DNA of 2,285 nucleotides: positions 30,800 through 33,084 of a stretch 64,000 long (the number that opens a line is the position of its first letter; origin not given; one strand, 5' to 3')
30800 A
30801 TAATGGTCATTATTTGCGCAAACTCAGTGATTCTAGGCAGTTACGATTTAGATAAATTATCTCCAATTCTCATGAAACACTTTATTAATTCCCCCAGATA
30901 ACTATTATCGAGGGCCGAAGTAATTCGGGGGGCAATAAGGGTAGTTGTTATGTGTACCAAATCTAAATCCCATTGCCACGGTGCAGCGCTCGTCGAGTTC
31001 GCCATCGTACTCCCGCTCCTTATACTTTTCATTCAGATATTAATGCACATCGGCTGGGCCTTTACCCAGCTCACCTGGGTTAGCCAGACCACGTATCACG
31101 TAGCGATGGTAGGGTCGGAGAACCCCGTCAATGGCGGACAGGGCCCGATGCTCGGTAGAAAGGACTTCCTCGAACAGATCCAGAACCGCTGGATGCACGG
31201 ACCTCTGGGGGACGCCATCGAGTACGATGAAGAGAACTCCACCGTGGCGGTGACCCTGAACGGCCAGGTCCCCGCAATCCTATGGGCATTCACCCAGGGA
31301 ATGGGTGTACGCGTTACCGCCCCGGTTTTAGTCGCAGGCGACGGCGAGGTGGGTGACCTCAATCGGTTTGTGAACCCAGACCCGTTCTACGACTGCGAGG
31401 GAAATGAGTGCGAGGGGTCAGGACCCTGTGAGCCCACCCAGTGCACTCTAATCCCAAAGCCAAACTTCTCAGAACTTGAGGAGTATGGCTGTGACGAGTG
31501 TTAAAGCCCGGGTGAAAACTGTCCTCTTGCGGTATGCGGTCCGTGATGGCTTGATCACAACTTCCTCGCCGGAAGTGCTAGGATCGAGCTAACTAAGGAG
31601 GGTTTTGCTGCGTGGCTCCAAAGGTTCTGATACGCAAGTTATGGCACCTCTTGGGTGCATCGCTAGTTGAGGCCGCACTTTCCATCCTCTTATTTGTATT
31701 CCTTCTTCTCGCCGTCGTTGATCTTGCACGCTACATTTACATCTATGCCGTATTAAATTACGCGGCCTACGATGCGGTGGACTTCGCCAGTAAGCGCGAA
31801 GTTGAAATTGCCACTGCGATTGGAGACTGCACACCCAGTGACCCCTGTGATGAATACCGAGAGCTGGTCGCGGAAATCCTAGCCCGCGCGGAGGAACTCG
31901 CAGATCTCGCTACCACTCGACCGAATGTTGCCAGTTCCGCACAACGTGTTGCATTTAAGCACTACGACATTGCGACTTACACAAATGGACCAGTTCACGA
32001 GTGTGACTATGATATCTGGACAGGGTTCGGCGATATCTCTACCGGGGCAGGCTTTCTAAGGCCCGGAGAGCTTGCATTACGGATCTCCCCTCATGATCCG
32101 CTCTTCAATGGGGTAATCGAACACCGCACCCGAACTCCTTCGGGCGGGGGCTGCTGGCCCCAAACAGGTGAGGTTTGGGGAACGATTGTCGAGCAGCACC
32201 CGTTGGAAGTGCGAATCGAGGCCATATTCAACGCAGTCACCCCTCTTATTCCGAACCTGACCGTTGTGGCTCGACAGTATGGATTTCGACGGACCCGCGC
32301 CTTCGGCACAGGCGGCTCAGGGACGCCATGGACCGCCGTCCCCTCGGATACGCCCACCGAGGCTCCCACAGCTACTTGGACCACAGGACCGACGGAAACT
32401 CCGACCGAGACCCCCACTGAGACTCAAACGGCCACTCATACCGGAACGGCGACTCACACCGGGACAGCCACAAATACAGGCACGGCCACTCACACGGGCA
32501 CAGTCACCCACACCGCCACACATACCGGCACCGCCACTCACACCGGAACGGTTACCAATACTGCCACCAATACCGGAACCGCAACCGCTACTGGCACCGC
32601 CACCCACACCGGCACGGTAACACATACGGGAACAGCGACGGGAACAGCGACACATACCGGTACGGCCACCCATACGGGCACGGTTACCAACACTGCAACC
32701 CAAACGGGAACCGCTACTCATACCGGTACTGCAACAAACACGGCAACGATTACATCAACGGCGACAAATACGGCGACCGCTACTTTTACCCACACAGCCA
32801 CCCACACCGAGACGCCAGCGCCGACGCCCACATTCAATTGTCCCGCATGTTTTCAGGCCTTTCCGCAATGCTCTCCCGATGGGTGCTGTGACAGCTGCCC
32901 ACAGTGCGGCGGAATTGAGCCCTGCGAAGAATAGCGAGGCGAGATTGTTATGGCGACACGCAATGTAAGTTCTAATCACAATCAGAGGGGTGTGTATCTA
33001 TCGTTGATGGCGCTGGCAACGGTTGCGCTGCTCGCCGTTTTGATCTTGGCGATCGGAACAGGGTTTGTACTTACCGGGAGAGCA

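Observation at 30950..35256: Orphan TadE/TadE/TadG-like trio with Cys-rich C-termini and no tad secretion genes nearby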

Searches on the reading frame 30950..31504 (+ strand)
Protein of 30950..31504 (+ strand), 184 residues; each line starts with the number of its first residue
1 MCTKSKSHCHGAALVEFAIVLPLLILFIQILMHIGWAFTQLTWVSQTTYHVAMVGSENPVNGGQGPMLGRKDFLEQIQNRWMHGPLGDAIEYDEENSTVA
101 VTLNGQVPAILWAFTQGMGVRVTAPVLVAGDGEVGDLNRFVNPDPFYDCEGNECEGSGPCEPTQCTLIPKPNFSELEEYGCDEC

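Call 4: search_protein_families(library=pfam, proteins=[window:30950-31504:+], max_evalue=1)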
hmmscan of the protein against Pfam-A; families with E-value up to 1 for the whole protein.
window:30950-31504:+ (184 aa): 1 family
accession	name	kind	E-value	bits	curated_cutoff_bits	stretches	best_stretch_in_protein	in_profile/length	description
PF07811.17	TadE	-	1.5e-06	28.7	22.9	1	11-51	1-41/43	TadE-like protein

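Call 5: search_protein_families(library=ncbifam, proteins=[window:30950-31504:+], max_evalue=1)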
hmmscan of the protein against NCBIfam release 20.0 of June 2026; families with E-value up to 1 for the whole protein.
window:30950-31504:+ (184 aa): 0 families

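Call 20: find_homologous_proteins(query=window:30950-31504:+)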
Query window:30950-31504:+ (184 aa): 2 proteins with E <= 0.001 among 278 candidates.
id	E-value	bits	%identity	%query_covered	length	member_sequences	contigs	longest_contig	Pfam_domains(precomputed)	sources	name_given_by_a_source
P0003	1.3e-125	435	100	100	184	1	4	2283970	PF07811.18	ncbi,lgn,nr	ncbi:MAG: pilus assembly protein [Bdellovibrionota bacterium]|nr:MAG: pilus assembly protein [Bdello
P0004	1.1e-66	243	62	99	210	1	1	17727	PF07811.18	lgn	-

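Call 88: search_solved_structures(query=A5, max_evalue=1)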
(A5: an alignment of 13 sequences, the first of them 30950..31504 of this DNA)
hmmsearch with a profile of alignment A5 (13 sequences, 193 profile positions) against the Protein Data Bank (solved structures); distinct sequences matched with E-value up to 1: 0.

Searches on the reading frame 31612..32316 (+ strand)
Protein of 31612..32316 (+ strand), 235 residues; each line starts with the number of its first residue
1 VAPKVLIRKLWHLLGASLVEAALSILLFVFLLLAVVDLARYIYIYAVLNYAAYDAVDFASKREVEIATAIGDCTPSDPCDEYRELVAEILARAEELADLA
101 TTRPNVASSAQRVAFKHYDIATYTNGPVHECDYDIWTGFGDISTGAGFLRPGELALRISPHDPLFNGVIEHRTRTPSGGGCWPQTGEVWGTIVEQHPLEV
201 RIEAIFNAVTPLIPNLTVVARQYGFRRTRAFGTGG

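Call 58: find_homologous_proteins(query=A7, max_evalue=0.001)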
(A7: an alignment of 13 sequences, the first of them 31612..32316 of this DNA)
Query A7 (13 sequences) (235 aa, profile of the alignment): 2 proteins with E <= 0.001 among 8000 candidates.
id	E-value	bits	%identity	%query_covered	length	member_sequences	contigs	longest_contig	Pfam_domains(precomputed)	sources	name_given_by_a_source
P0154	6.2e-73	263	30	94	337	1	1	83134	-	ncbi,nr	ncbi:MAG: pilus assembly protein [Oligoflexia bacterium]|nr:pilus assembly protein [Oligoflexia bact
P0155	3.6e-72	261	29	94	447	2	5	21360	PF07811.18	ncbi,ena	-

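Call 63: find_encoding_contigs(protein=P0155, flank=10000, max_places=5)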
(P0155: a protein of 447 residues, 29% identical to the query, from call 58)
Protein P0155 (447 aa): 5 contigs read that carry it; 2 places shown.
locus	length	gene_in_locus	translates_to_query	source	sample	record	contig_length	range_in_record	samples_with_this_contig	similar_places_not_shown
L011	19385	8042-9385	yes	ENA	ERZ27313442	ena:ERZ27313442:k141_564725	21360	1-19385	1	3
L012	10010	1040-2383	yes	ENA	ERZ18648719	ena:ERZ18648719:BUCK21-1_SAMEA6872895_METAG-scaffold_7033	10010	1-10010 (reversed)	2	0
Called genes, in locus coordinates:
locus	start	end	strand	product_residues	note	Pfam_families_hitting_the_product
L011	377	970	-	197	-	PF01066:CDP-OH_P_transf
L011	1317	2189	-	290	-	PF00669:Flagellin_N, PF00700:Flagellin_C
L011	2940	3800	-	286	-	PF00669:Flagellin_N, PF00700:Flagellin_C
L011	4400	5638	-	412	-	PF12569:NatA_aux_su (faint), PF13429:TPR_15 (faint), PF07719:TPR_2 (faint), PF13181:TPR_8 (faint), PF13432:TPR_16 (weak), PF13424:TPR_12 (weak), PF00515:TPR_1 (weak), PF14559:TPR_19 (weak), +4 more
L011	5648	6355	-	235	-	-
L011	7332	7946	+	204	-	PF07811:TadE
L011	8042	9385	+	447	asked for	PF07811:TadE (faint)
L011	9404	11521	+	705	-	-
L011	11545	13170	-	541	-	PF00890:FAD_binding_2, PF01266:DAO (weak), PF07992:Pyr_redox_2 (faint), PF02910:Succ_DH_flav_C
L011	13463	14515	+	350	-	PF02445:NadA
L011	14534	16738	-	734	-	PF00884:Sulfatase, PF07691:PA14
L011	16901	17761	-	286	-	PF02749:QRPTase_N, PF01729:QRPTase_C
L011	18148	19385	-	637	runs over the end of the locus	PF13428:TPR_14 (faint), PF13432:TPR_16 (faint), PF07719:TPR_2 (faint), PF00515:TPR_1 (faint), PF13174:TPR_6 (faint), PF13181:TPR_8 (faint), PF13414:TPR_11 (faint), PF13431:TPR_17 (faint), +1 more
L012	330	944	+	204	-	PF07811:TadE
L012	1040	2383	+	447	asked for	PF07811:TadE (faint)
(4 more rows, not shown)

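Call 87: search_solved_structures(query=A7, max_evalue=1)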
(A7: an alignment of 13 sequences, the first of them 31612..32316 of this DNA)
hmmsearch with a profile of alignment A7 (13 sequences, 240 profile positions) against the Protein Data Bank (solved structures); distinct sequences matched with E-value up to 1: 1.
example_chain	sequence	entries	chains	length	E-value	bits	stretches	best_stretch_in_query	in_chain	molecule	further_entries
5z5o_A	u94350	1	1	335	0.61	12.8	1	77-139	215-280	Cathepsin K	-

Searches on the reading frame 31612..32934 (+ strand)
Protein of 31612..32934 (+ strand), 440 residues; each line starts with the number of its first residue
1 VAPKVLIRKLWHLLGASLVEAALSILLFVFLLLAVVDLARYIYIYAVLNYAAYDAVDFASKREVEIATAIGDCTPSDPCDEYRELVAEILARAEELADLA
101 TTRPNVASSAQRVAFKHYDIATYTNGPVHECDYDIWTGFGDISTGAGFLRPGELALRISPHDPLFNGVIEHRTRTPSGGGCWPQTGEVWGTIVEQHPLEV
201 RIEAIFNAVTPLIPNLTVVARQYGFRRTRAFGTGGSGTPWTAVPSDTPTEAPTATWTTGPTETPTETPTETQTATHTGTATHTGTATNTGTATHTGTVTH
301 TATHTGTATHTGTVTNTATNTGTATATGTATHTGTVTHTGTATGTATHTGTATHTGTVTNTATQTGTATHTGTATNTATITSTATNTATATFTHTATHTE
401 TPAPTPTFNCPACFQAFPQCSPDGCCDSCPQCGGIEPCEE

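Call 4: search_protein_families(library=pfam, proteins=[window:31612-32934:+], max_evalue=1)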
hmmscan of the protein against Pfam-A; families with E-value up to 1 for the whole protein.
window:31612-32934:+ (440 aa): 1 family
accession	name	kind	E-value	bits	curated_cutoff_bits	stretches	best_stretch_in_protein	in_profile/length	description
PF07811.17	TadE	-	1.3e-09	38.4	22.9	1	15-56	1-42/43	TadE-like protein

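Call 5: search_protein_families(library=ncbifam, proteins=[window:31612-32934:+], max_evalue=1)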
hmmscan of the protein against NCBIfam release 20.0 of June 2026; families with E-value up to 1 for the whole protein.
window:31612-32934:+ (440 aa): 0 families

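Call 79: predict_structure(alignment_id=A8)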
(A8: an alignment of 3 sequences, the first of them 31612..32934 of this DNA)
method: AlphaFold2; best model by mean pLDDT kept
length: 440 residues; sequences in the alignment: 3
mean_pLDDT: 41.5   pTM: 0.36
mean pLDDT of the five models: 41.5, 40.7, 40.1, 39.6, 36.7
residues with pLDDT >= 90: 0; 70-90: 31; 50-70: 87; < 50: 322
segments of 3 or more residues with pLDDT < 50: 1-7, 62-82, 102-183, 185-187, 226-414, 427-438
pLDDT, mean of each block of 10 residues (from residue 1): 46 59 77 77 66 58 37 41 53 56 41 29 30 33 38 36 29 37 48 53 66 66 48 30 30 27 29 28 30 34 35 33 35 35 35 32 33 30 28 25 32 49 49 44
secondary structure, 60 per line:
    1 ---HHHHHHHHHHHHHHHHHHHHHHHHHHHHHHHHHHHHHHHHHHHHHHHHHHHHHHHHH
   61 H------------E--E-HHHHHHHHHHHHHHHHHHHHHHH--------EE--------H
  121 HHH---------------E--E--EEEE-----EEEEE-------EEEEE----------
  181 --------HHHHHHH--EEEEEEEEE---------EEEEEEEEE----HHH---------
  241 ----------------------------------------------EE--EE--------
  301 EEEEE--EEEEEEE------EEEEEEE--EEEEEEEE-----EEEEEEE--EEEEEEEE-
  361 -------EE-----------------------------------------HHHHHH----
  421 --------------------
elements in order: H4-61 H79-101 H120-123 E145-148 E154-158 E166-170 H189-195 E198-206 E216-224 E301-305 E308-314 E321-327 E330-337 E343-349 E352-359 H411-416
